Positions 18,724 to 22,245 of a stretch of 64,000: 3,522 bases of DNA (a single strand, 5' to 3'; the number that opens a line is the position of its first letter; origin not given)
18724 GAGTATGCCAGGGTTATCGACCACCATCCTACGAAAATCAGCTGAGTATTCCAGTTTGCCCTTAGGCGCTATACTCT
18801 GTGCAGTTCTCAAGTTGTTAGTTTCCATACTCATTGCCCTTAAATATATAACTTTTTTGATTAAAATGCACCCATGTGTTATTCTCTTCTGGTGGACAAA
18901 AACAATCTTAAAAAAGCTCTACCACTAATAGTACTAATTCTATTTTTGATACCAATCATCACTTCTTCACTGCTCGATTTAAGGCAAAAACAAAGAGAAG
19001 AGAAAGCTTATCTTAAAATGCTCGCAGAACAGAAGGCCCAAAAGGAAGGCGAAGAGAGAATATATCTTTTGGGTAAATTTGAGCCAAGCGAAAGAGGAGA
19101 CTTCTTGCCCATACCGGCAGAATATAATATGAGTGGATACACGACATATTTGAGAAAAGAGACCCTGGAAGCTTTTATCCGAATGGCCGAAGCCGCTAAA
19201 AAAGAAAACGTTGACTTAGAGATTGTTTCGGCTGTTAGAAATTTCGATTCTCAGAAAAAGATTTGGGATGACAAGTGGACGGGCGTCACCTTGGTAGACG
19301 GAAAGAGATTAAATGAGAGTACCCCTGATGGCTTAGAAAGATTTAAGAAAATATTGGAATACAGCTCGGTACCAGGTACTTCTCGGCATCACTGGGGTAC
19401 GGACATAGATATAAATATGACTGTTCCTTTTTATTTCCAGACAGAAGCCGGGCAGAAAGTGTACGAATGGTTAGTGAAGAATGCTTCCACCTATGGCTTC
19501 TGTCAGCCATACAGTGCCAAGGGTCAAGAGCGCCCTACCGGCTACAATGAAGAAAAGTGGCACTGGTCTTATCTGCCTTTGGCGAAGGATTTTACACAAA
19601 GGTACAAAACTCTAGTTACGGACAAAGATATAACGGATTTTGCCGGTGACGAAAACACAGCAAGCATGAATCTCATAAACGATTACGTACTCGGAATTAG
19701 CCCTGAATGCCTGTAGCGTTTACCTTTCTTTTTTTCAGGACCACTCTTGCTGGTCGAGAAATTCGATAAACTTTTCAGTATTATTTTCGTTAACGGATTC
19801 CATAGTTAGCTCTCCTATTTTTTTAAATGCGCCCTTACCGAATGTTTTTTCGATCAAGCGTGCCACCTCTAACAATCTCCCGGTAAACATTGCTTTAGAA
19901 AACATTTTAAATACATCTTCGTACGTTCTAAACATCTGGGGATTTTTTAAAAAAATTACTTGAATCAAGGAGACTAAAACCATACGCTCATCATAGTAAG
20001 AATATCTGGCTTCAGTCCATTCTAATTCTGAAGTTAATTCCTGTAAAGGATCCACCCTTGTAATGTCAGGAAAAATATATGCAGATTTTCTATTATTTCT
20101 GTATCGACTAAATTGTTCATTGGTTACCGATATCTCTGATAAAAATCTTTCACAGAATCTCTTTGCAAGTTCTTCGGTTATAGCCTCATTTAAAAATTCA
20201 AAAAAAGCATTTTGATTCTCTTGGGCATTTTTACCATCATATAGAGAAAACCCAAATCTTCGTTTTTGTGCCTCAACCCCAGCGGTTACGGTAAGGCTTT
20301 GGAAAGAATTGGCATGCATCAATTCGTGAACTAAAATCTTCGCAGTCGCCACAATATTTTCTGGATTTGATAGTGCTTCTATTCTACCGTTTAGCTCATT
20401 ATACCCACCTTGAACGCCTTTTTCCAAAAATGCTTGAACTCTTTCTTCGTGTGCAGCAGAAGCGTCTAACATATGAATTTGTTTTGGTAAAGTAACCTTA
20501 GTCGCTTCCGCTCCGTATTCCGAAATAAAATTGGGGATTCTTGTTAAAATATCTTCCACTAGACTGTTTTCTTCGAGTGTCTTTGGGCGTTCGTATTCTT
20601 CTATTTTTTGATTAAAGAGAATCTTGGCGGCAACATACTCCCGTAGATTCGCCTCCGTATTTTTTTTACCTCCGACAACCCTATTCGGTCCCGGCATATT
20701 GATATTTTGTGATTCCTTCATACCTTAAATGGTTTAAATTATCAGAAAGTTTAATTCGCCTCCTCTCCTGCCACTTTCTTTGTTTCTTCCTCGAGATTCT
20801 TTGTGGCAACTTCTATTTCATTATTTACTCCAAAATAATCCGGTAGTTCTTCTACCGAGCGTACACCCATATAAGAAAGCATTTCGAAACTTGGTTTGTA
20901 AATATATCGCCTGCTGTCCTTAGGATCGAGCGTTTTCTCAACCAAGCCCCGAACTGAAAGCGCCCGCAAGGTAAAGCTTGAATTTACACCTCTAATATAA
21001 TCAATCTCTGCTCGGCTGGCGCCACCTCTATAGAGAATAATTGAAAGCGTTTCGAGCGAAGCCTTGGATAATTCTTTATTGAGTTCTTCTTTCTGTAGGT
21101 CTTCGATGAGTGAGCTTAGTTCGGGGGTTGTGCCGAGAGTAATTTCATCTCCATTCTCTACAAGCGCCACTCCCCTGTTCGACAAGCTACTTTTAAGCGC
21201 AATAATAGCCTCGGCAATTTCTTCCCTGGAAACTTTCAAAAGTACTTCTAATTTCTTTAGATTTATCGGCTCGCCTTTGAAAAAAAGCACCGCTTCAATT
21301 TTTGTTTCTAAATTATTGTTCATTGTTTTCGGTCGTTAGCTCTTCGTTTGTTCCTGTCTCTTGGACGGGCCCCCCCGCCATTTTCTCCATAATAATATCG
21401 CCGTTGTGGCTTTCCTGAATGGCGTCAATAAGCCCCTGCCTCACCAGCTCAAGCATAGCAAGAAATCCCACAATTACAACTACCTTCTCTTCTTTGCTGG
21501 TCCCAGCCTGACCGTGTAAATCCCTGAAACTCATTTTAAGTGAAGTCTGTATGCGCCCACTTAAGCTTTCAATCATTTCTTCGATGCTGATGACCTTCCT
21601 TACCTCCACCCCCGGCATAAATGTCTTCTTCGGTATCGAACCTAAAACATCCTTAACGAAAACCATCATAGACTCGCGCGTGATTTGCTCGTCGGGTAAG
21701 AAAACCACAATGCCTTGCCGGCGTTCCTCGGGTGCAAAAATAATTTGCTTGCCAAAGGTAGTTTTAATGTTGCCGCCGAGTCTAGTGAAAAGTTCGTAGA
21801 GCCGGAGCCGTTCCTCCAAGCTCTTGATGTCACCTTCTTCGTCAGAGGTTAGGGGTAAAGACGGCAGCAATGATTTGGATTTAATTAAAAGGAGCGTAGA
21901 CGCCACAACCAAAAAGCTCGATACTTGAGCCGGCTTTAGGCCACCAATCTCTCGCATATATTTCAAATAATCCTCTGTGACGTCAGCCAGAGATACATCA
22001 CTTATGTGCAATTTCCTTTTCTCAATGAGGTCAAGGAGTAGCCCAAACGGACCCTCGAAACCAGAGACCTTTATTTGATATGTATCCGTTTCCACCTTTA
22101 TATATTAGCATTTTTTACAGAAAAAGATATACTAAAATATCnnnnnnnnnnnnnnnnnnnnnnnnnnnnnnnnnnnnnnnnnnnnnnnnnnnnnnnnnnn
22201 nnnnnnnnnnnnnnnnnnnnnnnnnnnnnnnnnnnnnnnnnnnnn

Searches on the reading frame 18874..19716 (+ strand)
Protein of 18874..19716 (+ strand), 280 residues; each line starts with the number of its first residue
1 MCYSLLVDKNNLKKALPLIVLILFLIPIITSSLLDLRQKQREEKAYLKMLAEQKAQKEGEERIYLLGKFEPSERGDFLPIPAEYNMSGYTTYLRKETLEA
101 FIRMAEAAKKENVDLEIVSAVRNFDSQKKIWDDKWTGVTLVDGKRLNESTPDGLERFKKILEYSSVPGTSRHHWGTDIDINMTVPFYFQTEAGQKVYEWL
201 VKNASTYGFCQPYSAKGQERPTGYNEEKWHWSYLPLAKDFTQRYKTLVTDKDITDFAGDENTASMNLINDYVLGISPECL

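Call 89: search_protein_families(library=pfam, proteins=[window:18874-19716:+], max_evalue=0.001)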
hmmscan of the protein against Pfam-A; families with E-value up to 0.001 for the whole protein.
window:18874-19716:+ (280 aa): 1 family
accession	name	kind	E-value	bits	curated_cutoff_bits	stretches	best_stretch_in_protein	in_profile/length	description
PF02557.22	VanY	-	4.8e-33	114.2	25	1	91-235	2-131/132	D-alanyl-D-alanine carboxypeptidase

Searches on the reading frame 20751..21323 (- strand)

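Call 89: search_protein_families(library=pfam, proteins=[window:20751-21323:-], max_evalue=0.001)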
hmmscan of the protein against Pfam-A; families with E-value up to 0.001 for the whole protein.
window:20751-21323:- (190 aa): 1 family
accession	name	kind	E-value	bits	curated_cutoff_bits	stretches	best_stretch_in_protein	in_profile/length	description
PF04079.22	SMC_ScpB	-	1.2e-36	126.2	27.4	1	8-162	2-159/160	Segregation and condensation complex subunit ScpB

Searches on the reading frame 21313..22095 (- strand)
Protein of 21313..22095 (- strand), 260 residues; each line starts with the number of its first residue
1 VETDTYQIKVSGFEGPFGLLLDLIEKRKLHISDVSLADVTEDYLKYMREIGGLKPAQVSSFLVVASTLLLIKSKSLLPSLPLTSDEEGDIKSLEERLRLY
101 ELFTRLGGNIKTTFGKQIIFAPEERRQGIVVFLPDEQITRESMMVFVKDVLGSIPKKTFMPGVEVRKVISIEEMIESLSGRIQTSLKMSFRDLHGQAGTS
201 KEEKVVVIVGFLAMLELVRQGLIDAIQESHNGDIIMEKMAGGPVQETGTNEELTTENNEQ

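Call 89: search_protein_families(library=pfam, proteins=[window:21313-22095:-], max_evalue=0.001)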
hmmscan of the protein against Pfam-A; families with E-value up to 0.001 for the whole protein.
window:21313-22095:- (260 aa): 1 family
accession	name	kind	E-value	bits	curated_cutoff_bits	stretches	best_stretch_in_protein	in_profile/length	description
PF02616.19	SMC_ScpA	-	2.8e-18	67.2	24.6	2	23-97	1-76/232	Segregation and condensation protein ScpA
